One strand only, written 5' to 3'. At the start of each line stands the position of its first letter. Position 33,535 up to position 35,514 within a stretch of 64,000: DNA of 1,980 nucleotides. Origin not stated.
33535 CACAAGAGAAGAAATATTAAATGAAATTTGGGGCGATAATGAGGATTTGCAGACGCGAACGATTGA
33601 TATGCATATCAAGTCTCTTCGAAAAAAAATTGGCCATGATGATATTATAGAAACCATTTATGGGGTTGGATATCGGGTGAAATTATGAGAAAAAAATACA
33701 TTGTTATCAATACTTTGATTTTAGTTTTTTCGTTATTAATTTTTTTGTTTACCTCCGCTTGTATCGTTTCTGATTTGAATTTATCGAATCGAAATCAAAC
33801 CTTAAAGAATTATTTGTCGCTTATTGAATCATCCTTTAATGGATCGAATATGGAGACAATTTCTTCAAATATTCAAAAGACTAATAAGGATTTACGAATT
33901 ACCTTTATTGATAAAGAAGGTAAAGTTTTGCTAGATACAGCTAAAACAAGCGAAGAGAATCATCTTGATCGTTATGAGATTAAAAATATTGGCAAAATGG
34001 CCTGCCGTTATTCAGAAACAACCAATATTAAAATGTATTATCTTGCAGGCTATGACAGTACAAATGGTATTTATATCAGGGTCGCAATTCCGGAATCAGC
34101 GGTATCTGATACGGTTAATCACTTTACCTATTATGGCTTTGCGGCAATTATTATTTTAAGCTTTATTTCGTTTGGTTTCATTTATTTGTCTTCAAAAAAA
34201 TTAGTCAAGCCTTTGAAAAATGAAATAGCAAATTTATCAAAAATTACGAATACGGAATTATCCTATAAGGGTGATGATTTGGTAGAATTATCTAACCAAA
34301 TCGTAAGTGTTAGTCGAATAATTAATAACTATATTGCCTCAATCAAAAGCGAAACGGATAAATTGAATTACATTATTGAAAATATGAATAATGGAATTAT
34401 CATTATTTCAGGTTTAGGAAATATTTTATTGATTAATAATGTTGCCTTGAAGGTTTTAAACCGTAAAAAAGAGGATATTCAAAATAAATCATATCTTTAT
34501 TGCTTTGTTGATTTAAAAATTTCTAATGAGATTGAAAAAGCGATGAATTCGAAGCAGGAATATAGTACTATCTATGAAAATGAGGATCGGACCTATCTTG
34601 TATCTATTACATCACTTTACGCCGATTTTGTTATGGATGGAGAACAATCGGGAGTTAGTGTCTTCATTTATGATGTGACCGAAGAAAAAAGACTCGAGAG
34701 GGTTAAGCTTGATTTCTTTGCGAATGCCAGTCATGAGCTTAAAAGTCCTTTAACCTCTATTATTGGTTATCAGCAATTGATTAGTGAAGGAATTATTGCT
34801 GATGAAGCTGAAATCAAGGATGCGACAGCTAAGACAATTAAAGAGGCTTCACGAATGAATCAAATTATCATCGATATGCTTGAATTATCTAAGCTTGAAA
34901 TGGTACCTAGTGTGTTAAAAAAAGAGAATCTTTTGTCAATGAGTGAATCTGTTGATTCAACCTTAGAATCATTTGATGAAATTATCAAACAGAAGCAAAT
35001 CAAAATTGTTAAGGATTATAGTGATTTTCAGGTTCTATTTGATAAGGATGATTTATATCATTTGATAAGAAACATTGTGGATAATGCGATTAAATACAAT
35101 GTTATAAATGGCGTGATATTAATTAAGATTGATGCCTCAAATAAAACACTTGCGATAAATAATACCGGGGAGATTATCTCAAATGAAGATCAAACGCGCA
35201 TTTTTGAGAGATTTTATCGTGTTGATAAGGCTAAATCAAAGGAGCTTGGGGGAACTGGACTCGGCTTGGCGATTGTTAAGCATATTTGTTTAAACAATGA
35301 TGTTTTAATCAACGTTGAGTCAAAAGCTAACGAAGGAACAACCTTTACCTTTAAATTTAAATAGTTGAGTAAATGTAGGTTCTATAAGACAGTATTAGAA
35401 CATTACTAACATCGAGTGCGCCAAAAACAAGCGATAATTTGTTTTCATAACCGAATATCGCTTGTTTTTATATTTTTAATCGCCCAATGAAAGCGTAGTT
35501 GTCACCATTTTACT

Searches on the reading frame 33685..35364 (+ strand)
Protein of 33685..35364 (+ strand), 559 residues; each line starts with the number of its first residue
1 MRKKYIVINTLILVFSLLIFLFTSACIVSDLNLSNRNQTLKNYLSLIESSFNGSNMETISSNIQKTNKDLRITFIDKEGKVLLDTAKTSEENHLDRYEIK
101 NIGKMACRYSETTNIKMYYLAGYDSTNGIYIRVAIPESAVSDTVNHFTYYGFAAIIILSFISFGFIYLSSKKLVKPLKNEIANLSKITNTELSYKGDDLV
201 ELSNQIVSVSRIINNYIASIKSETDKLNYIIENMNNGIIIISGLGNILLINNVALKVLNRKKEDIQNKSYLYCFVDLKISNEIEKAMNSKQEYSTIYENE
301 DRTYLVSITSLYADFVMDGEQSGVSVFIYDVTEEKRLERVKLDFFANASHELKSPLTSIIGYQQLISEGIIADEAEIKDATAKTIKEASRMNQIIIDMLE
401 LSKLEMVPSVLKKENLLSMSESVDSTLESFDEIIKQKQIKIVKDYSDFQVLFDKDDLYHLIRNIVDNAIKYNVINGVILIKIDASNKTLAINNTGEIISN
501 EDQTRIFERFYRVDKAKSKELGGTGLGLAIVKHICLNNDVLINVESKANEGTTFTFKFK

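Call 56: search_protein_families(library=ncbifam, proteins=[window:33685-35364:+], max_evalue=0.00001)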
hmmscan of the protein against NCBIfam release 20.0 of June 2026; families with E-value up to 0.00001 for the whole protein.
window:33685-35364:+ (559 aa): 62 families (the best 25 are shown)
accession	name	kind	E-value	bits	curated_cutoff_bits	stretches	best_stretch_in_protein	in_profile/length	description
NF046044.1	PnpS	equivalog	6.4e-81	272.3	400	1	192-558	22-389/390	two-component system histidine kinase PnpS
NF033092.0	HK_WalK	equivalog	6.6e-68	229.7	725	1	54-557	71-591/594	cell wall metabolism sensor histidine kinase WalK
TIGR02966.1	phoR_proteo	equivalog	2.8e-63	214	334.2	1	222-558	3-333/333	phosphate regulon sensor histidine kinase PhoR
NF033093.1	HK_VicK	exception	2.4e-51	174.8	680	1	150-556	12-431/448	cell wall metabolism sensor histidine kinase VicK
NF053855.1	HisKinPhoRBctds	equivalog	3.2e-47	161.2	500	1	4-558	7-581/583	two-component system sensor histidine kinase PhoR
NF008235.0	PRK11006.1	equivalog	7.8e-43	146.9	390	1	232-557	105-420/431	phosphate regulon sensor histidine kinase PhoR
NF041735.1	hist_kin_RppB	equivalog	5.2e-42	144.2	400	1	343-558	218-437/438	two-component system sensor histidine kinase RppB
NF008468.0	PRK11360.1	equivalog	4.8e-39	134.2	646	1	144-558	191-606/616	two-component system sensor histidine kinase AtoS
TIGR01386.1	cztS_silS_copS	subfamily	2.3e-37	129.1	292.55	1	343-558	243-456/457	heavy metal sensor histidine kinase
NF045911.1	TCSHisKinNblS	equivalog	4.7e-36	124.3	1000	1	190-558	228-618/621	two-component system sensor histidine kinase NblS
NF008312.0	PRK11100.1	equivalog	1e-34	120.2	356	1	348-557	263-471/477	two-component system sensor histidine kinase CreC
NF047874.1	MASE3_PAS_HK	subfamily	3.3e-34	118.7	560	1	153-558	204-623/655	MASE3 domain-containing sensor histidine kinase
NF033091.0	HK_VanS_ACDEFG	equivalog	2.7e-32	112.1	400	1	336-555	69-289/293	vancomycin resistance histidine kinase VanS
NF052314.1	T9SS_HK_PorY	subfamily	1.3e-31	110.1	350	1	343-547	213-408/418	PorY family sensor histidine kinase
NF040691.1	MtrAB_MtrB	equivalog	8.4e-29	100.9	450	1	332-555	262-487/507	MtrAB system histidine kinase MtrB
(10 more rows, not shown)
